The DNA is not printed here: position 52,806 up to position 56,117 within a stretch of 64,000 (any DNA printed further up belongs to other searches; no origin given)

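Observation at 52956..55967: PilB/GspE secretion ATPase with two complete ATPase modules in one 1003-aa polypeptide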

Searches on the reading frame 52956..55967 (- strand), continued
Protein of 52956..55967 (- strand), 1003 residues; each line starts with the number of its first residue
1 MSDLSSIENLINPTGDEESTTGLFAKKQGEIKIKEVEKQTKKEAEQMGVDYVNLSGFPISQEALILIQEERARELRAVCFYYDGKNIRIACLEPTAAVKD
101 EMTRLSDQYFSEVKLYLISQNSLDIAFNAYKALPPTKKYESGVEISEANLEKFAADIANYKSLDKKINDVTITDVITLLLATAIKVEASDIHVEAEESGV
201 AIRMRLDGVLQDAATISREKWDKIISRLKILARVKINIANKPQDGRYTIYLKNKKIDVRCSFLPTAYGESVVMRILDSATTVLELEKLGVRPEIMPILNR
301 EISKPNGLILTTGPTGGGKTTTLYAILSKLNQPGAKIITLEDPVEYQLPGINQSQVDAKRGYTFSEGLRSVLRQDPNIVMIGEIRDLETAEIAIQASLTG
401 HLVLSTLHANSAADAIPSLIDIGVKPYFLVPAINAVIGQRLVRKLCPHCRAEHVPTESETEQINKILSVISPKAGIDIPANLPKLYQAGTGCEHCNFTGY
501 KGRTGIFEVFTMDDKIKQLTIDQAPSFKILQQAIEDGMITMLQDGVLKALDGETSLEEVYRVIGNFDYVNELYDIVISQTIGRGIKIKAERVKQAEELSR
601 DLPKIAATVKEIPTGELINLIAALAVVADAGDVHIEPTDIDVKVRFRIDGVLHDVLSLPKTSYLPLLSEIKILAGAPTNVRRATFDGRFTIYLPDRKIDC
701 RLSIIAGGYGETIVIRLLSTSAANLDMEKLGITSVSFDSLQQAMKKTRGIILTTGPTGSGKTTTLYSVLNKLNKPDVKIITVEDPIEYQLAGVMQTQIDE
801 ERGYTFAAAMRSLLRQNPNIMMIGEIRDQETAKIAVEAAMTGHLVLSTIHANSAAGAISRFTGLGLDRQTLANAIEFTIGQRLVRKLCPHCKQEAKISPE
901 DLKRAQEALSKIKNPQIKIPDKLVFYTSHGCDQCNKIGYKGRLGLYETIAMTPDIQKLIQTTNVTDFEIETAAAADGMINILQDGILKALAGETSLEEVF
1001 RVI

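Call 54: predict_structure(alignment_id=A2)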
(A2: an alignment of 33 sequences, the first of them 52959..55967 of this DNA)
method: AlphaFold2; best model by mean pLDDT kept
length: 1003 residues; sequences in the alignment: 33
mean_pLDDT: 82.5   pTM: 0.49
mean pLDDT of the five models: 82.5, 82.0, 78.2, 77.5, 76.2
residues with pLDDT >= 90: 255; 70-90: 631; 50-70: 90; < 50: 27
segments of 3 or more residues with pLDDT < 50: 1-3, 135-140, 567-582
pLDDT, mean of each block of 10 residues (from residue 1): 48 54 71 84 87 85 82 90 85 89 82 90 88 54 69 70 82 82 84 87 87 87 85 79 83 79 88 75 82 91 93 87 91 88 79 81 85 91 90 91 92 89 90 94 93 85 74 75 89 87 91 89 82 84 92 91 61 43 65 77 69 75 84 87 81 81 83 66 68 75 80 80 63 83 88 86 87 86 77 79 78 85 90 91 92 89 88 92 89 88 90 85 88 79 89 89 85 89 92 90 86
secondary structure, 60 per line:
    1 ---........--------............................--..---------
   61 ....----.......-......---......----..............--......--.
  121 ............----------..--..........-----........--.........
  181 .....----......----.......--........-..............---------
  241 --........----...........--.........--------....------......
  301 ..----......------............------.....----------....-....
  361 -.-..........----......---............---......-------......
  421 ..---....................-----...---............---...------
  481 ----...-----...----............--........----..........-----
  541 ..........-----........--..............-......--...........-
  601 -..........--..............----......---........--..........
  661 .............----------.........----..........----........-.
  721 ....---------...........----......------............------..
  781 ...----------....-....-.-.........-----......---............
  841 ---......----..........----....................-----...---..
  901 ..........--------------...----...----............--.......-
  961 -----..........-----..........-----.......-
elements in order (helices of 4 or more, strands of 3 or more residues): H4-11 H20-47 H61-64 H69-75 E77-82 E86-91 H96-109 E112-117 H120-132 H147-156 H162-169 H172-185 E190-195 E200-206 E209-216 H218-231 E243-250 E255-265 E268-276 H285-288 H295-302 E307-312 H319-330 E337-341 E352-355 H364-373 E378-383 H387-398 E402-407 H415-422 H426-432 E433-445 E451-453 H457-468 E485-487 E500-511 H514-521 H526-535 H541-550 H556-563 H566-579 E584-586 H589-599 H602-611 H614-627 E632-637 E641-648 E651-659 H660-673 E684-692 E697-706 E711-718 H720-724 H734-744 E749-754 H761-772 E779-783 E794-797 H806-814 E820-825 H829-840 E844-849 H854-863 H868-874 E875-887 E893-895 H899-910 E925-927 E939-950 H953-959 H966-975 H981-990 H996-1002

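Call 55: list_cluster_members(proteins=[P0140, P0145, P0147, P0148, P0149, P0151, P0144, P0131, P0133, P0134])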
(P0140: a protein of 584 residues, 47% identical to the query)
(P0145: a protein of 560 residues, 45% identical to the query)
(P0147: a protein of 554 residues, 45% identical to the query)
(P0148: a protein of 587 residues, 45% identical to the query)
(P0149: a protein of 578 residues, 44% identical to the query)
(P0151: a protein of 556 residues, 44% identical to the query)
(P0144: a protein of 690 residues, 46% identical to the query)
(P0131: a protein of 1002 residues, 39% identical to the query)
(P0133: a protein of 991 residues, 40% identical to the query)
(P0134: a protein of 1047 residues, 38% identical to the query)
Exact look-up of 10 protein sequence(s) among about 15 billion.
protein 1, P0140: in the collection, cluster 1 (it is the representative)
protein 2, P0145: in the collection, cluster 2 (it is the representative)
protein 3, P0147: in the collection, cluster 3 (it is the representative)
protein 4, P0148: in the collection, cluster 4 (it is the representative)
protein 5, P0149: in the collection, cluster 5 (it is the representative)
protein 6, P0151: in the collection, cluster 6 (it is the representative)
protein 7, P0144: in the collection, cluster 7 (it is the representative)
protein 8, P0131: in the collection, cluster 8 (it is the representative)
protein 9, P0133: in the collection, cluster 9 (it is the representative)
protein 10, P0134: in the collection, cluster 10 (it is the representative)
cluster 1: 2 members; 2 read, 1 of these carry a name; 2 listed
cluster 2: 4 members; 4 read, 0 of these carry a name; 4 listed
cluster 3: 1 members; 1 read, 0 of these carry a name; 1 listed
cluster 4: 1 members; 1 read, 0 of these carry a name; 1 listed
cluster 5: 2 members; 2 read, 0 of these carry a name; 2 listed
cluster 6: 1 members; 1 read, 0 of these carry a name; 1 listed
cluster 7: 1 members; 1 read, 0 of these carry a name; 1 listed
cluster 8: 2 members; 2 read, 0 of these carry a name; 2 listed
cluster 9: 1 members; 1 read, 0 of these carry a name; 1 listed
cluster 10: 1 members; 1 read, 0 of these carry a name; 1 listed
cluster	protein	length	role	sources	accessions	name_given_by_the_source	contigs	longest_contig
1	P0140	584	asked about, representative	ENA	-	-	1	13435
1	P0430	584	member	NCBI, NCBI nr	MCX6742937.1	MAG: GspE/PulE family protein [Candidatus Parcubacteria bacterium] | GspE/PulE family protein [Candidatus Parcubacteria bacterium]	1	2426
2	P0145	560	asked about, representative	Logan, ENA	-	-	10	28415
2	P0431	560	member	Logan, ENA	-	-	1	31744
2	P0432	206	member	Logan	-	-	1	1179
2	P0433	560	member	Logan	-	-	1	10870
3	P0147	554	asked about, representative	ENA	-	-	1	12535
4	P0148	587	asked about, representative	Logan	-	-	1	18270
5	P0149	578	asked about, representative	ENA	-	-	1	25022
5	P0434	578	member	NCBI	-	-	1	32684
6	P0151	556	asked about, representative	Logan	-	-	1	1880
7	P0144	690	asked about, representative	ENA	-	-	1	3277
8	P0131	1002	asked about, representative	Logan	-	-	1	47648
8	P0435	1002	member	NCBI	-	-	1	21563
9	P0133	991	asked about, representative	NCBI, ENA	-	-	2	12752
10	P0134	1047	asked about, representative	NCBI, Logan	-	-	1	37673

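Call 57: find_encoding_contigs(protein=P0134, flank=8000, max_places=1)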
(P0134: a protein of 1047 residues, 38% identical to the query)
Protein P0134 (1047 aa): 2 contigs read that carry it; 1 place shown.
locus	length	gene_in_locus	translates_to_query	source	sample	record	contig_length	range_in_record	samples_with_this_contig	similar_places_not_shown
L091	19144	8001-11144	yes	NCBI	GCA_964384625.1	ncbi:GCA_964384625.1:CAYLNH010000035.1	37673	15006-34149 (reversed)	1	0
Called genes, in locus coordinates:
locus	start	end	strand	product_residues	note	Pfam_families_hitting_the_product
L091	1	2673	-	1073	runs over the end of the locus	PF06452:CBM9_1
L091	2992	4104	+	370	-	PF01168:Ala_racemase_N, PF00842:Ala_racemase_C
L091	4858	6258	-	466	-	PF00884:Sulfatase, PF01663:Phosphodiest (faint), PF02995:DUF229 (faint), PF16347:SGSH_C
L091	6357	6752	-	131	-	-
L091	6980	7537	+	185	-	PF07638:Sigma70_ECF, PF04542:Sigma70_r2, PF08281:Sigma70_r4_2, PF04545:Sigma70_r4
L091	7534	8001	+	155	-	PF13490:zf-HC2 (weak), PF12728:HTH_17 (weak)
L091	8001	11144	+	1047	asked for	PF00482:T2SSF (weak), PF13191:AAA_16 (faint), PF00482:T2SSF, PF00437:T2SSE, PF13401:AAA_22 (faint), PF20720:nSTAND3 (faint), PF25199:nSTAND_NTPase5 (faint), PF00437:T2SSE, +1 more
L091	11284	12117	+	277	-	-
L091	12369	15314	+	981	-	-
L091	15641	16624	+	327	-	PF20030:bpMoxR, PF07726:AAA_3, PF07728:AAA_5, PF17863:AAA_lid_2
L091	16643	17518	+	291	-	PF01882:DUF58, PF13519:VWA_2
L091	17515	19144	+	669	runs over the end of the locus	PF07584:BatA (weak), PF13519:VWA_2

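Call 58: find_encoding_contigs(protein=P0434, flank=8000, max_places=1)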
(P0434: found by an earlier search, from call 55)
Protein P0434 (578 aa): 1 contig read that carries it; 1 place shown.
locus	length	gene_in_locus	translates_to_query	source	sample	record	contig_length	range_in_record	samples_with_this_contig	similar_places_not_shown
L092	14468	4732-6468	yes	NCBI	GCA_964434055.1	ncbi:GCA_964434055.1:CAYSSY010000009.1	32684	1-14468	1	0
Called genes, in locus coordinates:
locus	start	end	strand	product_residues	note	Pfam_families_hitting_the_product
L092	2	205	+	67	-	?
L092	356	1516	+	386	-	PF21710:Spt6_S1 (faint), PF23459:S1_RRP5 (faint), PF00575:S1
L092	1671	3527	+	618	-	PF06480:FtsH_ext (weak), PF00004:AAA, PF17862:AAA_lid_3, PF01434:Peptidase_M41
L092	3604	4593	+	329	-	-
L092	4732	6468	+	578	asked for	PF05157:MshEN (weak), PF00437:T2SSE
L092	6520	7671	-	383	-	PF01476:LysM, PF23446:LysM1_NFP_LYK (faint), PF23473:LysM3_LYK4_5, PF23577:LysM_RLK (faint), PF01476:LysM, PF01551:Peptidase_M23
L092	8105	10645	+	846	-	PF00133:tRNA-synt_1, PF09334:tRNA-synt_1g, PF01406:tRNA-synt_1e (faint), PF13603:tRNA-synt_1_2, PF00133:tRNA-synt_1, PF08264:Anticodon_1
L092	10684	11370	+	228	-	-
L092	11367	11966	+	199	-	PF01966:HD (weak)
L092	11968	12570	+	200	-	PF01300:Sua5_yciO_yrdC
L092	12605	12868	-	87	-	-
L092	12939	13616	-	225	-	-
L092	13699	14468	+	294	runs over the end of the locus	PF00398:RrnaAD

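Call 64: find_related_loci(query=A3, collection=metagenome_contigs, flank=6000)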
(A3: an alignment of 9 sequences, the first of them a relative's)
Query A3 (329 aa) in metagenome_contigs; peptide patterns used: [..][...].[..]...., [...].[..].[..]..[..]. (x = any residue, [..] = any of these).
598 stretches matched a pattern (row limit reached: there are more); 218 encode a relative of the query (tblastn E <= 1e-3); the best 80 are kept; 80 distinct loci.
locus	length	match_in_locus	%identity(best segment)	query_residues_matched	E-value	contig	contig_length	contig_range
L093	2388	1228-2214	99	1-329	0e+0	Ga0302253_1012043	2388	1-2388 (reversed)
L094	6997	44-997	36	3-326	1e-59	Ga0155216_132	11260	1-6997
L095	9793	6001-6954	37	3-326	4e-59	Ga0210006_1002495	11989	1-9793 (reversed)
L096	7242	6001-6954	37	3-326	1e-58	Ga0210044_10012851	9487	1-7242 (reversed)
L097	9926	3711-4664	37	3-326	1e-58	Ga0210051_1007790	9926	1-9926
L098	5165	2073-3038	35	1-329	6e-56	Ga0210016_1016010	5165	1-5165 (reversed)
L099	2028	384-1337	35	5-329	8e-57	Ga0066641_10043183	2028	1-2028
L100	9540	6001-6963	33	3-326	8e-54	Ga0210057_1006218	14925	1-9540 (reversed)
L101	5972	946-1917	38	3-329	2e-52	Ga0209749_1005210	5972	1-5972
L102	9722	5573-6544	36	3-329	2e-50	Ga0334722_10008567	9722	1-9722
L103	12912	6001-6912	37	1-327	2e-49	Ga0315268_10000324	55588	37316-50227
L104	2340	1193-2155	35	1-326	9e-49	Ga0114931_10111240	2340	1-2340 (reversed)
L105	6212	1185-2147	33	5-327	3e-47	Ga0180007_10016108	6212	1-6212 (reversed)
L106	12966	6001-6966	33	5-329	2e-46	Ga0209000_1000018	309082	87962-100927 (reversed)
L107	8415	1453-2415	34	3-327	8e-46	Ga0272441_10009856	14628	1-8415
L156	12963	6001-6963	33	5-329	7e-36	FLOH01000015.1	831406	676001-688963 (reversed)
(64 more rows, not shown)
